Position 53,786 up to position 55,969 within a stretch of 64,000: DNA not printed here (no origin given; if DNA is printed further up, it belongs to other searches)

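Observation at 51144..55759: Two tandem paralogous fusions of very large multihaem cytochrome c domains (19 and 11 haems) to a cytochrome-b membrane domain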

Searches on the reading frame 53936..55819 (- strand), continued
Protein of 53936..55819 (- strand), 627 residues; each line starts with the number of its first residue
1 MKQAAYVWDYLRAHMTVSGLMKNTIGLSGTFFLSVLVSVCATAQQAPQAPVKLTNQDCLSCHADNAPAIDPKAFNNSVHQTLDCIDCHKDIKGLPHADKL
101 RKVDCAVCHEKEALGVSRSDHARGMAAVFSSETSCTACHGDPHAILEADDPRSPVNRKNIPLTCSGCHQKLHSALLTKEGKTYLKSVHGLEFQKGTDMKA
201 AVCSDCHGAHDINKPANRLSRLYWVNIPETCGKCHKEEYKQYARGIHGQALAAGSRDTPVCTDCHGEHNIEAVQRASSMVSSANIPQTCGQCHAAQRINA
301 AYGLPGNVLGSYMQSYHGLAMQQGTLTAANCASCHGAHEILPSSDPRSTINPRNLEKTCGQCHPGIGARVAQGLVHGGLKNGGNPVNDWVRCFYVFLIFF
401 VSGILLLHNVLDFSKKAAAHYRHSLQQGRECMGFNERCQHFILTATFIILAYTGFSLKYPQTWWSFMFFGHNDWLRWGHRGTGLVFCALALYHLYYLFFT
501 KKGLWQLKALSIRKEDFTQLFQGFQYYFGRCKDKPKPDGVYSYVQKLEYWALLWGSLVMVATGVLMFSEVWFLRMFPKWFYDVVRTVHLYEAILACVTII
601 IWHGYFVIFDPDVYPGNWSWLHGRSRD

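Call 51: predict_structure(alignment_id=A2)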
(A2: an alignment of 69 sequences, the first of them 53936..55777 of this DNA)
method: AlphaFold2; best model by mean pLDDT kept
length: 613 residues; sequences in the alignment: 69
mean_pLDDT: 77.0   pTM: 0.65
mean pLDDT of the five models: 77.0, 76.4, 73.1, 63.8, 62.6
residues with pLDDT >= 90: 106; 70-90: 344; 50-70: 108; < 50: 55
segments of 3 or more residues with pLDDT < 50: 1-8, 29-33, 158-164, 363-368, 409-412, 414-418, 599-613
pLDDT, mean of each block of 10 residues (from residue 1): 41 56 55 67 89 88 93 88 84 88 86 59 88 92 88 63 62 86 77 90 93 94 94 91 89 84 83 81 67 69 71 76 83 84 74 66 50 86 86 76 56 47 66 76 70 68 79 86 88 88 88 85 79 83 89 79 81 89 77 52 41 43
secondary structure, 60 per line:
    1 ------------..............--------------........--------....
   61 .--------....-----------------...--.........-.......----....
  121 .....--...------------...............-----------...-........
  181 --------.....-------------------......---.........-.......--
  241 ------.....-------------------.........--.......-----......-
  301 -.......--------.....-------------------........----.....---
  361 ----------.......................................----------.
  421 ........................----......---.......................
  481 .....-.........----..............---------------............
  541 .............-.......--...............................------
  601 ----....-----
elements in order: H13-26 H41-48 H57-61 H70-73 H96-104 H106-112 H117-125 H143-157 H173-180 H189-193 H213-218 H222-230 H232-238 H247-251 H271-279 H282-288 H294-299 H302-308 H317-321 H341-348 H353-357 H371-409 H420-444 H449-454 H458-485 H487-495 H500-513 H529-553 H555-561 H564-594 H605-608

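Call 55: fold_search(model_id=the predicted structure, library=pdb)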
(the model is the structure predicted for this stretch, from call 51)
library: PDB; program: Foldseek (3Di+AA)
matches with E <= 10: 12; with E <= 0.001: 0
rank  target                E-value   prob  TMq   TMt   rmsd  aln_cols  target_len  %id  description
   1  1kqf_C                1.0e-02  1.00  0.25  0.62   4.7       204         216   20  FORMATE DEHYDROGENASE N FROM E. COLI (released 2002-03-15)
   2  6t5e                  1.9e-02  0.92  0.17  0.22  16.6       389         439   20  Hydroxylamine Oxidoreductase from Brocadia fulgida (released 2020-11-18)
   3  4gd3_A                5.0e-01  0.98  0.18  0.55   7.8       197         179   17  Structure of E. coli hydrogenase-1 in complex with cytochrome b (released 2013-01-02)
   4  6g94_B                5.9e-01  0.98  0.17  0.58   8.5       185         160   17  Structure of E. coli hydrogenase-1 C19G variant in complex with cytochrome b (released 2018-06-13)
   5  6g94_A                1.3e+00  0.90  0.18  0.54   7.3       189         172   16  Structure of E. coli hydrogenase-1 C19G variant in complex with cytochrome b (released 2018-06-13)
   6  7stm_A                3.8e+00  0.02  0.08  0.07  30.6       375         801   12  Chitin Synthase 2 from Candida albicans bound to UDP-GlcNAc (released 2022-07-13)
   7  7k4b_A                5.4e+00  0.02  0.13  0.13  27.4       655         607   10  Cryo-EM structure of human TRPV6 in complex with (4- phenylcyclohexyl)piperazine inhibitor cis-22a (released 2020-12-09)
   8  9b3x_A                5.9e+00  0.02  0.12  0.12  22.9       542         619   12  Rat TRPV2 E724A/D725A bound to 2-APB (released 2025-02-26)
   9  9jj3_A                6.4e+00  0.06  0.09  0.16  19.5       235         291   10  Cryo-EM structure of human ZnT4 D150N/D281N (released 2025-06-04)
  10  7cfn_R                7.0e+00  0.06  0.10  0.18  21.6       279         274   12  Cryo-EM structure of the INT-777-bound GPBAR-Gs complex (released 2020-09-09)
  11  9nq9_A                7.9e+00  0.01  0.09  0.09  22.6       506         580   10  Magnesium ions-bound closed-state cryo-EM structure of human TRPV6 in cNW11 nanodiscs (released 2025-11-19)
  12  8xmo_A                8.6e+00  0.02  0.08  0.04  28.0       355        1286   13  Voltage-gated sodium channel Nav1.7 variant M4 (released 2024-03-06)

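Call 82: find_encoding_contigs(protein=P0144, flank=10000, max_places=1)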
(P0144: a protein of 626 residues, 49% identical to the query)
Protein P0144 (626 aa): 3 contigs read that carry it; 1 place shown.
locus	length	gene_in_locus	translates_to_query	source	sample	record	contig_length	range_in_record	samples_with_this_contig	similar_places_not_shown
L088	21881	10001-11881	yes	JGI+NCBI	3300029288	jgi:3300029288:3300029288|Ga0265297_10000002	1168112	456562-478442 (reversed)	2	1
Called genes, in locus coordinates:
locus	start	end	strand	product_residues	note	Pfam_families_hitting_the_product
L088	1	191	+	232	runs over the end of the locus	PF00027:cNMP_binding, PF13545:HTH_Crp_2, PF25213:HVO_A0261_N (weak), PF00325:Crp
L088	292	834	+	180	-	PF01814:Hemerythrin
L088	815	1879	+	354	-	PF05201:GlutR_N, PF01262:AlaDh_PNT_C (weak), PF02826:2-Hacid_dh_C (faint), PF01488:Shikimate_DH, PF03807:F420_oxidored (faint)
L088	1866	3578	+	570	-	PF05140:ResB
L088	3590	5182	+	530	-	PF01578:Cytochrom_C_asm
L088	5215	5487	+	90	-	-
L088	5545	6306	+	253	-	PF22113:Mtrc-MtrF_II-IV_dom (faint), PF22678:Cytochrom_c_NrfB-like (faint), PF14537:Cytochrom_c3_2 (faint), PF09699:Paired_CXXCH_1, PF14522:Cytochrome_C7 (weak), PF09699:Paired_CXXCH_1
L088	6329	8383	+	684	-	-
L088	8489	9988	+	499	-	PF03264:Cytochrom_NNT, PF14522:Cytochrome_C7 (faint), PF14537:Cytochrom_c3_2 (faint)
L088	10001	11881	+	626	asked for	PF02085:Cytochrom_CIII (faint), PF09699:Paired_CXXCH_1 (faint), PF14522:Cytochrome_C7 (faint), PF14537:Cytochrom_c3_2 (faint), PF22113:Mtrc-MtrF_II-IV_dom (weak), PF01292:Ni_hydr_CYTB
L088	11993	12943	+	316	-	PF01545:Cation_efflux, PF16916:ZT_dimer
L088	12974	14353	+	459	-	PF00291:PALP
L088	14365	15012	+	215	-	-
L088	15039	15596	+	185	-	PF00160:Pro_isomerase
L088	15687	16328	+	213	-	PF02798:GST_N, PF13417:GST_N_3, PF13409:GST_N_2, PF00043:GST_C, PF14497:GST_C_3 (weak)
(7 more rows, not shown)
